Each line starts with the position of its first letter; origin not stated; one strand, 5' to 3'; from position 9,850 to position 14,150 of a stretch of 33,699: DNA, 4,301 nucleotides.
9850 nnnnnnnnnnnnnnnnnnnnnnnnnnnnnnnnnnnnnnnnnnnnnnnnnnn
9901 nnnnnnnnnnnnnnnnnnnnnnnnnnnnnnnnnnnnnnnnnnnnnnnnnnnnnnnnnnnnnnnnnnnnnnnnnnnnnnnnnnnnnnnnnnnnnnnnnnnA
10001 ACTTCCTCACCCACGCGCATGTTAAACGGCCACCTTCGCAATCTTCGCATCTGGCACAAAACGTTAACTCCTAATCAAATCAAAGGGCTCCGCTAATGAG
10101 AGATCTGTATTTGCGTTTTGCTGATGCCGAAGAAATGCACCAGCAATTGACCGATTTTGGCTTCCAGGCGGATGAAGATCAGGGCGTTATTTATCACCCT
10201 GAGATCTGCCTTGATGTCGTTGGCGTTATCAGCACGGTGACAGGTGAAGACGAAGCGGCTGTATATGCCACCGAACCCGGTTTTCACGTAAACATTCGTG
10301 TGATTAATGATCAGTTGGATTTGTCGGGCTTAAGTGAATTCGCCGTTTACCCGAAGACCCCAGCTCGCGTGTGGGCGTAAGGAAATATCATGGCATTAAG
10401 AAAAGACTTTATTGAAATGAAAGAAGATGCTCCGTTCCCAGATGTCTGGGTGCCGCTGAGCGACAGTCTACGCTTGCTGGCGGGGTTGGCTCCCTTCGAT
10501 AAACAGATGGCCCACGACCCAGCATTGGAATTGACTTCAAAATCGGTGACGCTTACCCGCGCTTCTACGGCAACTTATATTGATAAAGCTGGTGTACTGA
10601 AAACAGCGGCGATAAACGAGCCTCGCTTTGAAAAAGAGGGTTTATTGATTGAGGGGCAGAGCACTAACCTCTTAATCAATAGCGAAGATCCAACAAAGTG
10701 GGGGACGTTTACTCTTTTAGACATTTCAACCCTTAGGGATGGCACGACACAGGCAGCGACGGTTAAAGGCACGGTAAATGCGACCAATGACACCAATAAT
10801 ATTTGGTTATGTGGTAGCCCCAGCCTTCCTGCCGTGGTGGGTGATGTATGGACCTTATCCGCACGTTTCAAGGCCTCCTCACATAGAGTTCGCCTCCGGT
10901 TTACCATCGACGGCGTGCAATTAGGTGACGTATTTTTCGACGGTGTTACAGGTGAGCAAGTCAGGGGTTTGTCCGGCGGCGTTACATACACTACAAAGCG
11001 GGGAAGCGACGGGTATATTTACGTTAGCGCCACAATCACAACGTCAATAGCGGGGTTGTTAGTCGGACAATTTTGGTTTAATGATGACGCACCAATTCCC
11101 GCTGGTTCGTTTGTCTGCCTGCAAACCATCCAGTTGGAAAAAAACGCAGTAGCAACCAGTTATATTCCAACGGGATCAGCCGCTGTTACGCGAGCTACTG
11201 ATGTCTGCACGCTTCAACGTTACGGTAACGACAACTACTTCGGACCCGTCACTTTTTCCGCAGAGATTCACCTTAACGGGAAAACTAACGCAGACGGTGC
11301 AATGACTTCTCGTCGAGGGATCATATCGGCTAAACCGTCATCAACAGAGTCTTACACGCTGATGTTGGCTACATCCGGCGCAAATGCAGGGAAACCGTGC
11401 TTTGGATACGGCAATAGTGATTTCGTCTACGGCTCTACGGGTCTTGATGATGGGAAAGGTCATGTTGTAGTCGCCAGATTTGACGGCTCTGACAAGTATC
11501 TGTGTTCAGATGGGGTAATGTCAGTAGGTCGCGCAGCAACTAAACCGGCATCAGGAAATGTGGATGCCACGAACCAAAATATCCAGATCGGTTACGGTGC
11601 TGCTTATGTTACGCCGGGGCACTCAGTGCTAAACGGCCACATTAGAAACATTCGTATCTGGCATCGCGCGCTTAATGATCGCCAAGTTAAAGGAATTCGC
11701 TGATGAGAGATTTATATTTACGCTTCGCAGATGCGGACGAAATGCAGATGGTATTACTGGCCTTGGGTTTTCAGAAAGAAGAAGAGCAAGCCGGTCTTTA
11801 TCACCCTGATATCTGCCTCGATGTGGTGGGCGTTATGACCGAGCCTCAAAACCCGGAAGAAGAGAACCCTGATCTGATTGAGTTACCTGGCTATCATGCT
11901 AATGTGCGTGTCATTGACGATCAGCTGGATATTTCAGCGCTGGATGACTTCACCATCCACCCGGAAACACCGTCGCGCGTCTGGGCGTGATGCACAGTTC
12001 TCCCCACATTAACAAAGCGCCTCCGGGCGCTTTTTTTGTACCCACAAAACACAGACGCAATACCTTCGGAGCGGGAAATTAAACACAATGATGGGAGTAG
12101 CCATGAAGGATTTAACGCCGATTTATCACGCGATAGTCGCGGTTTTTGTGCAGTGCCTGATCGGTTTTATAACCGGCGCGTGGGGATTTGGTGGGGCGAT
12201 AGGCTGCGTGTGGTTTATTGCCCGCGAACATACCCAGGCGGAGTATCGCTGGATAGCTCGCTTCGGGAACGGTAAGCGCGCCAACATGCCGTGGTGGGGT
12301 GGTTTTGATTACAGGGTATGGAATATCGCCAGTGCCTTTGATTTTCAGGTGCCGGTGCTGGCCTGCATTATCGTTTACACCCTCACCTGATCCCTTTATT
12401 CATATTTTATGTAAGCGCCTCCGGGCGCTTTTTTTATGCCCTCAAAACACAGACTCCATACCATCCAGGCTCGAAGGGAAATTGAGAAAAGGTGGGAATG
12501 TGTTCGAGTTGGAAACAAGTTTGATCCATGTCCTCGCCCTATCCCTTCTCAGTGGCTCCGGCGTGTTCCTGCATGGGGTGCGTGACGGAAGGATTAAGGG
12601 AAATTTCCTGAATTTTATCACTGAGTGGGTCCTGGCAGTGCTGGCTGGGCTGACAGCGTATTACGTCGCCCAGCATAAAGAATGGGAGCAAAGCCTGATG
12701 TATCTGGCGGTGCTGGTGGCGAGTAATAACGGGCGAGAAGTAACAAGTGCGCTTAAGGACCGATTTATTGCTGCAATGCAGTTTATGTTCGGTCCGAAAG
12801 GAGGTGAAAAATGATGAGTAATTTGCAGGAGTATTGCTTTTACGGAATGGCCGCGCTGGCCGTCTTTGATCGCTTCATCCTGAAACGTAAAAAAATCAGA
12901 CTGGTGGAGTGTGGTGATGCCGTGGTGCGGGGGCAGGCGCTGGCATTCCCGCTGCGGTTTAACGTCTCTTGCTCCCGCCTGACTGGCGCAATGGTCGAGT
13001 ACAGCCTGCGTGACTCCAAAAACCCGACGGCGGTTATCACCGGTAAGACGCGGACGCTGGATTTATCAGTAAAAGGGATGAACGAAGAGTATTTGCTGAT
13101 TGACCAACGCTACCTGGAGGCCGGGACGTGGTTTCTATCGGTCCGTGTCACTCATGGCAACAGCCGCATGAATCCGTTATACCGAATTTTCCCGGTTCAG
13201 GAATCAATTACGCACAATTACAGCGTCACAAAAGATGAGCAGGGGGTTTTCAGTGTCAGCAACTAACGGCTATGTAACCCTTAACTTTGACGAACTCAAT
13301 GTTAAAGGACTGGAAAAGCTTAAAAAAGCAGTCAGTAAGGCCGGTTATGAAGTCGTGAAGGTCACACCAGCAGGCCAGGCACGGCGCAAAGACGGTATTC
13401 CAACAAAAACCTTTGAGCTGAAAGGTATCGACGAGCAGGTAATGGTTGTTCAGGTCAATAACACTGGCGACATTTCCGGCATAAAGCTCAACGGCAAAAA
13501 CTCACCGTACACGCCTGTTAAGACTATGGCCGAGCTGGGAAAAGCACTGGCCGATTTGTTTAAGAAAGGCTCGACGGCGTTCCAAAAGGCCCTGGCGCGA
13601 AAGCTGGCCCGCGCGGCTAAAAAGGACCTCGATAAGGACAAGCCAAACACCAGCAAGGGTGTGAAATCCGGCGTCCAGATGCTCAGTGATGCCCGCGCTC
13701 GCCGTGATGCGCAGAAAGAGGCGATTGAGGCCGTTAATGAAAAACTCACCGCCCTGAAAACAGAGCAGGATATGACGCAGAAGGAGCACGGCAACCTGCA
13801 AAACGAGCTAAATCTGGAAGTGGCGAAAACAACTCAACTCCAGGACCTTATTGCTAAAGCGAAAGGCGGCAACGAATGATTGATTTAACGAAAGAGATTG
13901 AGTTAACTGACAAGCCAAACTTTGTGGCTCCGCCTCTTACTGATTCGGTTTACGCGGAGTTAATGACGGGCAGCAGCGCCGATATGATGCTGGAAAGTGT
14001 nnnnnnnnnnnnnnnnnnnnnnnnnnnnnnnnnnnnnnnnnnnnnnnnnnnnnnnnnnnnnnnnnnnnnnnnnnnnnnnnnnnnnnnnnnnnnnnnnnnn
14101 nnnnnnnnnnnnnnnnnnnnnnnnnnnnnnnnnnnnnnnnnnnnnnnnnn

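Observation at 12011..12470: Identical terminator plus promoter-box modules bracket a single small membrane-protein gene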

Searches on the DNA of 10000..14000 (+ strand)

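Call 13: search_dna_similar(query=window:10000-14000:+, collection=plasmids, mode=near, max_rows=30)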
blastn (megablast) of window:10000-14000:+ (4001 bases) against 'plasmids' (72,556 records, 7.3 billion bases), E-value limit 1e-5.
Records with a match: 2; places in all: 2; records where one place covers at least 80% of the query: 0.
Best place of each record, by identity: 80-90% 2.
By first word of the organism name: Leclercia 2.
By predicted mobility (MOB-suite, as given by PLSDB): non-mobilizable 2.
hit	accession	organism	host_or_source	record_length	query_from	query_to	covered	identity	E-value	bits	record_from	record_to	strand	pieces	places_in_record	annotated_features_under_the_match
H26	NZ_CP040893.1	Leclercia adecarboxylata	Homo sapiens,cell culture,stool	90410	1682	3998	58%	83.4%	0e+0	2132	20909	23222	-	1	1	hypothetical protein (x3) | lysis protein | holin | head protein | pyocin knob domain-containing protein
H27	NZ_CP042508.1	Leclercia adecarboxylata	Whole organism,Shower 3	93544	1682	3998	58%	83.3%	0e+0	2121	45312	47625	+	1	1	hypothetical protein (x3) | lysis protein | holin | head protein | pyocin knob domain-containing protein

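Call 15: get_annotated_region(hit=H27, flank=6000)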
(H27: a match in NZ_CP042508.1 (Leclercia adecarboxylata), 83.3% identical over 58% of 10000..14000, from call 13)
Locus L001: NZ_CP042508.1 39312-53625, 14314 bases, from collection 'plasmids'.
description: Leclercia adecarboxylata strain E1 plasmid pE1_003, complete sequence
organism: Leclercia adecarboxylata (NCBI taxid 83655)
taxonomy: Bacteria; Pseudomonadota; Gammaproteobacteria; Enterobacterales; Enterobacteriaceae; Leclercia; Leclercia adecarboxylata
host: -; source: Whole organism,Shower 3; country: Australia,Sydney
typing (MOB-suite, as given by PLSDB): non-mobilizable; replicon rep_cluster_2201
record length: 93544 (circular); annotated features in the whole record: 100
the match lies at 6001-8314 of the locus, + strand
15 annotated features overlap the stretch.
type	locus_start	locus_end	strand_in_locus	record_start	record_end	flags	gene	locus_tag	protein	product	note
CDS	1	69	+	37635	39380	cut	-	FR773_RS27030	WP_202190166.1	hypothetical protein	-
CDS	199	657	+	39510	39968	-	-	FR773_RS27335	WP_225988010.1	phage tail protein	-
CDS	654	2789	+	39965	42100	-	-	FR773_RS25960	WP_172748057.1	pyocin knob domain-containing protein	-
CDS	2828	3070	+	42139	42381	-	-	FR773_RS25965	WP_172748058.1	hypothetical protein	-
CDS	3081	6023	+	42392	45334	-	-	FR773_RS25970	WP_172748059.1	pyocin knob domain-containing protein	-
CDS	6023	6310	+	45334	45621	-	-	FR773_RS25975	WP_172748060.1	hypothetical protein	-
CDS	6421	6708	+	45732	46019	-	-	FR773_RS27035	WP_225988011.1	hypothetical protein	-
CDS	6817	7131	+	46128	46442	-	-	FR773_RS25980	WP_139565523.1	holin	-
CDS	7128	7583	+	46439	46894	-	-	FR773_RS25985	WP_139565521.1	lysis protein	-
CDS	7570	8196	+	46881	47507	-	-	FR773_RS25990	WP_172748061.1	hypothetical protein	-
CDS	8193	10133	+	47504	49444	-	-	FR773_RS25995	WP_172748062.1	head protein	-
CDS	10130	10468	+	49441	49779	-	-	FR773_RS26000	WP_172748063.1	ddrA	-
CDS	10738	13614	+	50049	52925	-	-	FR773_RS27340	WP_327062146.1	hypothetical protein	-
CDS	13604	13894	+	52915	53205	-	-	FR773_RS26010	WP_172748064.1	hypothetical protein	-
CDS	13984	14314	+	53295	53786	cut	-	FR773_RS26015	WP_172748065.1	TIGR02594 family protein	-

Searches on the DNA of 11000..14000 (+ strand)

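Call 6: search_dna_similar(query=window:11000-14000:+, collection=phages, mode=near, max_rows=30)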
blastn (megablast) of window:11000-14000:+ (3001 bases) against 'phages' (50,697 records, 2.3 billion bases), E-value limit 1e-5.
No match.

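Call 8: search_dna_similar(query=window:11000-14000:+, collection=phages, mode=distant, max_rows=25)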
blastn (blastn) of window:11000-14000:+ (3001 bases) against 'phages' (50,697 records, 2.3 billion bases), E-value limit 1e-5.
Records with a match: 53; places in all: 53; records where one place covers at least 80% of the query: 0.
Best place of each record, by identity: 80-90% 5; 60-80% 48.
By first word of the organism name: Escherichia 53.
By host as written in the record: - 26; Escherichia coli ECOR13 10; Escherichia coli 10; Escherichia coli str. K-12 substr. MG1655 2; Escherichia coli C 2; Escherichia coli STEC1575 1; Escherichia sp. 1; Escherichia coli DE142 1.
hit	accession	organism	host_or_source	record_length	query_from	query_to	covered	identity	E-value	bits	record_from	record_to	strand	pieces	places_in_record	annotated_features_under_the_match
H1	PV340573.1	Escherichia phage PhiR63_1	Escherichia coli ECOR13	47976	1194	1366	6%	73.7%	6e-16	93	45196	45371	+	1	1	hypothetical protein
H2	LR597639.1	Escherichia phage ev243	-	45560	1194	1366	6%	73.0%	6e-16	94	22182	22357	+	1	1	hypothetical protein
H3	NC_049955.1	Escherichia phage ev243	-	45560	1194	1366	6%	73.0%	6e-16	94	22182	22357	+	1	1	hypothetical protein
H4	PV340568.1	Escherichia phage PhiR49_1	Escherichia coli ECOR13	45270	1194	1366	6%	73.0%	6e-16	94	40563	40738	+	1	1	hypothetical protein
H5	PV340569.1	Escherichia phage PhiR49_1_star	Escherichia coli ECOR13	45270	1194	1366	6%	73.0%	6e-16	94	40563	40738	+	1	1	hypothetical protein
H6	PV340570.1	Escherichia phage PhiR49_2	Escherichia coli ECOR13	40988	1194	1366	6%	73.0%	6e-16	94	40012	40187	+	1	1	hypothetical protein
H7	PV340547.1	Escherichia phage PhiR11_1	Escherichia coli str. K-12 substr. ...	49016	1194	1366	6%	72.5%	7e-15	90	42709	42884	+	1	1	hypothetical protein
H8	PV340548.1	Escherichia phage PhiR11_1_star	Escherichia coli ECOR13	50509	1194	1366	6%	72.5%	7e-15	90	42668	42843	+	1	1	hypothetical protein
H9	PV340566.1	Escherichia phage PhiR47_1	Escherichia coli ECOR13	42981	1194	1366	6%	72.5%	7e-15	90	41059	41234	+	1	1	hypothetical protein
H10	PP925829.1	Escherichia phage IdasGreatGrand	Escherichia coli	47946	1194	1366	6%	71.9%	3e-13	85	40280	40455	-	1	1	hypothetical protein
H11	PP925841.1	Escherichia phage HannyBb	Escherichia coli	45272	1194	1366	6%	71.9%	3e-13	85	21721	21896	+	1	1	hypothetical protein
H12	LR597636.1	Escherichia phage ev207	-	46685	1194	1366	6%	71.9%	3e-13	85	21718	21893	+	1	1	FIG00639861: hypothetical protein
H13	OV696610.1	Escherichia phage Tritos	-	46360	1194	1366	6%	71.9%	3e-13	85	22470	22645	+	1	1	hypothetical protein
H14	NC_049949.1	Escherichia phage ev207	-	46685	1194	1366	6%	71.9%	3e-13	85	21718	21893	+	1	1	FIG00639861: hypothetical protein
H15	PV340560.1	Escherichia phage PhiR40_1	Escherichia coli ECOR13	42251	1194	1366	6%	71.9%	3e-13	85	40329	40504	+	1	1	hypothetical protein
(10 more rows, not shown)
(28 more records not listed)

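Call 28: get_annotated_region(hit=H3, flank=3000)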
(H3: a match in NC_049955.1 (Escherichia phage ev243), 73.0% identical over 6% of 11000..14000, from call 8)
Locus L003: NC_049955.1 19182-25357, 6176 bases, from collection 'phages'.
description: Escherichia phage Lambda_ev243 genome assembly, chromosome: 1.
organism: Escherichia phage ev243 (NCBI taxid 2847063)
taxonomy: Viruses; Duplodnaviria; Heunggongvirae; Uroviricota; Caudoviricetes; Nesevirus; Nesevirus ev243
host: -; source: -; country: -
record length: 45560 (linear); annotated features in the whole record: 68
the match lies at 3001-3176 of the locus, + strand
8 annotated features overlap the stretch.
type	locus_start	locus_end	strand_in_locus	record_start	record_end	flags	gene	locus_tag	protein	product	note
CDS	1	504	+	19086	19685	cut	-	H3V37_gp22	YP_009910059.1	Lom outer membrane protein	-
CDS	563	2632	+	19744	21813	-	-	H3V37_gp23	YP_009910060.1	tail protein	-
CDS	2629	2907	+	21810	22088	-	-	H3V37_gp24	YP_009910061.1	FIG00640743: hypothetical protein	-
CDS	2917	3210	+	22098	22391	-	-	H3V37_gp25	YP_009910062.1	hypothetical protein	-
CDS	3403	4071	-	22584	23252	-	-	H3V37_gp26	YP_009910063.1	class I SAM-dependent methyltransferase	-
CDS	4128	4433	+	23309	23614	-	-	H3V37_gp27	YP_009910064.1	tail fiber assembly protein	-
CDS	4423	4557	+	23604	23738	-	-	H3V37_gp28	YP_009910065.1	hypothetical protein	-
CDS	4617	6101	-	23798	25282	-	-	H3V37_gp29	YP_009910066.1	alpha/beta hydrolase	-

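Call 99: search_rna_families(source=window, start=11500, end=13000, threshold=evalue, max_evalue=1)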
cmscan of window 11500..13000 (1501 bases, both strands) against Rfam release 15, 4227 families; matches with E-value up to 1: 3.
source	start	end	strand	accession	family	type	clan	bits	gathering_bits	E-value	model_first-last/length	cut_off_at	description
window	12014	12043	-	RF02084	STnc130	Gene; sRNA;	-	32.9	55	0.01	97-126/135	no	Enterobacteria sRNA STnc130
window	12412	12442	-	RF02084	STnc130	Gene; sRNA;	-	28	55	0.11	96-126/135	no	Enterobacteria sRNA STnc130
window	11963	12048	+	RF02502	Atu_C8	Gene; sRNA;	-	19.3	50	0.98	1-122/122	no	Rhizobiales sRNA Atu_C8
